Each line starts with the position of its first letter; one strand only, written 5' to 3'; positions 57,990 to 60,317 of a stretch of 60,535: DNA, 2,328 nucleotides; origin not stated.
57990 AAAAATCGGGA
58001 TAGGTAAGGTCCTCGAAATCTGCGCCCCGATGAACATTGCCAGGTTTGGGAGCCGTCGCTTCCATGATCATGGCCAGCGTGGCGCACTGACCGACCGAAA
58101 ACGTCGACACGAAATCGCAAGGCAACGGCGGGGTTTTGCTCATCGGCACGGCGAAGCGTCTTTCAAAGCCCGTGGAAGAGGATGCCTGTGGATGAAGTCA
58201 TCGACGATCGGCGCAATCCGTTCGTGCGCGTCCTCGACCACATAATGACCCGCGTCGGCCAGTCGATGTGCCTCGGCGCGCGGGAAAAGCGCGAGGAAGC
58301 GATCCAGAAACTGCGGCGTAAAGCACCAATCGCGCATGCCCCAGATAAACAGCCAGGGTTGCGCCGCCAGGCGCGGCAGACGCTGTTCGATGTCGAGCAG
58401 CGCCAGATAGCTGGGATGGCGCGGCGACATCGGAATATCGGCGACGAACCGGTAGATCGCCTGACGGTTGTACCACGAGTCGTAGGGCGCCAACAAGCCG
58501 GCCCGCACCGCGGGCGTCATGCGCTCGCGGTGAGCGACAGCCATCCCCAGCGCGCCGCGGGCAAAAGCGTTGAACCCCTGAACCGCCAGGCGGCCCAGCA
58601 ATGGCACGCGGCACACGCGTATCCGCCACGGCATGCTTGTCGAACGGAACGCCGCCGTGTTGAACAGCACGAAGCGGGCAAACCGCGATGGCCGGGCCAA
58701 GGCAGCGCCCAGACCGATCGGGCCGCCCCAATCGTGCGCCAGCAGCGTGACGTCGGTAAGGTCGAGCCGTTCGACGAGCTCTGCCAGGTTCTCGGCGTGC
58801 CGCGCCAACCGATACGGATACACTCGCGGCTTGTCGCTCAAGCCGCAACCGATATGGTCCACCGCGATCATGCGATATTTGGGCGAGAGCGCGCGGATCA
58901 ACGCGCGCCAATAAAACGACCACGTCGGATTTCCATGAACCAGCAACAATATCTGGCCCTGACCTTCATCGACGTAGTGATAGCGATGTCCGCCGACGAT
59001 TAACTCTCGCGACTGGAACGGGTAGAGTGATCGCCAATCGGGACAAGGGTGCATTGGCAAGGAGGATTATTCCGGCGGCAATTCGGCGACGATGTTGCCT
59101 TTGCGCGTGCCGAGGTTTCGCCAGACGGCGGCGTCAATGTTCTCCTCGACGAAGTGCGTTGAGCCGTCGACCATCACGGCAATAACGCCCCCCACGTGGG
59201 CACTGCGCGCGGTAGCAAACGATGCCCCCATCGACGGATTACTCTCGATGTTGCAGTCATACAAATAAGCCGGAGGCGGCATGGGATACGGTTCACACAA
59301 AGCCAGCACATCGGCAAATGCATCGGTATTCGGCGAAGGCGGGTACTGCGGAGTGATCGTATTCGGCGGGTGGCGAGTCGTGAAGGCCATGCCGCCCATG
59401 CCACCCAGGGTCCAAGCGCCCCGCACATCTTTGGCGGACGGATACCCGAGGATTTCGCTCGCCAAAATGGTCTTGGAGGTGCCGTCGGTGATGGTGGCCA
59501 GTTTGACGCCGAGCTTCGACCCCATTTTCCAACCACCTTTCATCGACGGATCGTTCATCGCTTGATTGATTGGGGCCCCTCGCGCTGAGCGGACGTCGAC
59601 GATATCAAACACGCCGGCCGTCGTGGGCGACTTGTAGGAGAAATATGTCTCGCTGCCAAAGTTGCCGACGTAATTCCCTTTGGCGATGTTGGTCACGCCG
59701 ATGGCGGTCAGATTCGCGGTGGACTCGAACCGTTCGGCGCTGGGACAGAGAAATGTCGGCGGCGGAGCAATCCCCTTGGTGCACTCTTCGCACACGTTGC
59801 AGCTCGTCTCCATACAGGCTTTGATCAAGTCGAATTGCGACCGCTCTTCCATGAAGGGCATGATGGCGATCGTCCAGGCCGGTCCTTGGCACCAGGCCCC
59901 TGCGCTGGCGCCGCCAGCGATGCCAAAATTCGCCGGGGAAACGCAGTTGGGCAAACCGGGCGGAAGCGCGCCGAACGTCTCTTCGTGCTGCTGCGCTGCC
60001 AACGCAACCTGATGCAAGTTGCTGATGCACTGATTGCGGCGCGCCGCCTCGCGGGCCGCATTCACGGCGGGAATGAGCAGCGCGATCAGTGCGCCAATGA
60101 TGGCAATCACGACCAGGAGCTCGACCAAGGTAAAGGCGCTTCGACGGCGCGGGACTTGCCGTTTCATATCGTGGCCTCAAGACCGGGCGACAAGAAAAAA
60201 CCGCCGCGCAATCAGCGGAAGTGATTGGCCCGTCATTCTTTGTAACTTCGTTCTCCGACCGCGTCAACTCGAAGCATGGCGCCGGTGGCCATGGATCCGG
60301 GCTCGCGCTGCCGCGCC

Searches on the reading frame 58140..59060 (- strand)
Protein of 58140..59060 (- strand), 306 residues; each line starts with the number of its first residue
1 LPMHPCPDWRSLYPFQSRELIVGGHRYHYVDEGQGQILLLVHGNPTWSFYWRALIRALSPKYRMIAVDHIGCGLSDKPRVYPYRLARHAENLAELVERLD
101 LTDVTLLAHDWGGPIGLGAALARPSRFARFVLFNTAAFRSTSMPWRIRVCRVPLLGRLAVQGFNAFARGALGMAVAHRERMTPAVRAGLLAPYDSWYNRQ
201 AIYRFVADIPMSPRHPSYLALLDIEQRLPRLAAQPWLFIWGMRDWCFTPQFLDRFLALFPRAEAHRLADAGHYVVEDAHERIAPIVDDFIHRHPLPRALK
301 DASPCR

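Call 36: search_protein_families(library=pfam, proteins=[window:58140-59060:-], max_evalue=0.01)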
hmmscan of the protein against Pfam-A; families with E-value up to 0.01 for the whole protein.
window:58140-59060:- (306 aa): 3 families
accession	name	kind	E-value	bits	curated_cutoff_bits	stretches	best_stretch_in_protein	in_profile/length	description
PF00561.26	Abhydrolase_1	-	5.2e-31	108.6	25.8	1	37-277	2-243/245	alpha/beta hydrolase fold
PF12697.13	Abhydrolase_6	-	1.1e-16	62.5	26.3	1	38-283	1-215/217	Alpha/beta hydrolase family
PF12146.15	Hydrolase_4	-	4.9e-08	33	27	1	37-145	6-121/239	Serine aminopeptidase, S33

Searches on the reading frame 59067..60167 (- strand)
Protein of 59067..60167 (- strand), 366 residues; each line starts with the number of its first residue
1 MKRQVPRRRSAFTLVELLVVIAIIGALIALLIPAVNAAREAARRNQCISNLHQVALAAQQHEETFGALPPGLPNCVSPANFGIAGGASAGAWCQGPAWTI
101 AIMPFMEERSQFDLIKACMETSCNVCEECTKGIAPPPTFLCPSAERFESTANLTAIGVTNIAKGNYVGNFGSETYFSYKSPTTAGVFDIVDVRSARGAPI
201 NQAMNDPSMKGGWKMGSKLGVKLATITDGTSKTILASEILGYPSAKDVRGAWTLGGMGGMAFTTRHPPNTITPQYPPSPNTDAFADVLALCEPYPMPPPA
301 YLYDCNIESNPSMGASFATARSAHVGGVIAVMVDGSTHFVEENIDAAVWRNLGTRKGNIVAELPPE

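Call 36: search_protein_families(library=pfam, proteins=[window:59067-60167:-], max_evalue=0.01)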
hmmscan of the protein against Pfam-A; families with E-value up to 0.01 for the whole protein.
window:59067-60167:- (366 aa): 2 families
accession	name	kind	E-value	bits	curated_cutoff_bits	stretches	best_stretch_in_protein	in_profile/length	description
PF07596.16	SBP_bac_10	-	1.4e-39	137.2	23.3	1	37-346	2-267/268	Protein of unknown function (DUF1559)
PF07963.17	N_methyl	-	4.5e-07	29.6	21.2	1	7-31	2-26/27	Prokaryotic N-terminal methylation motif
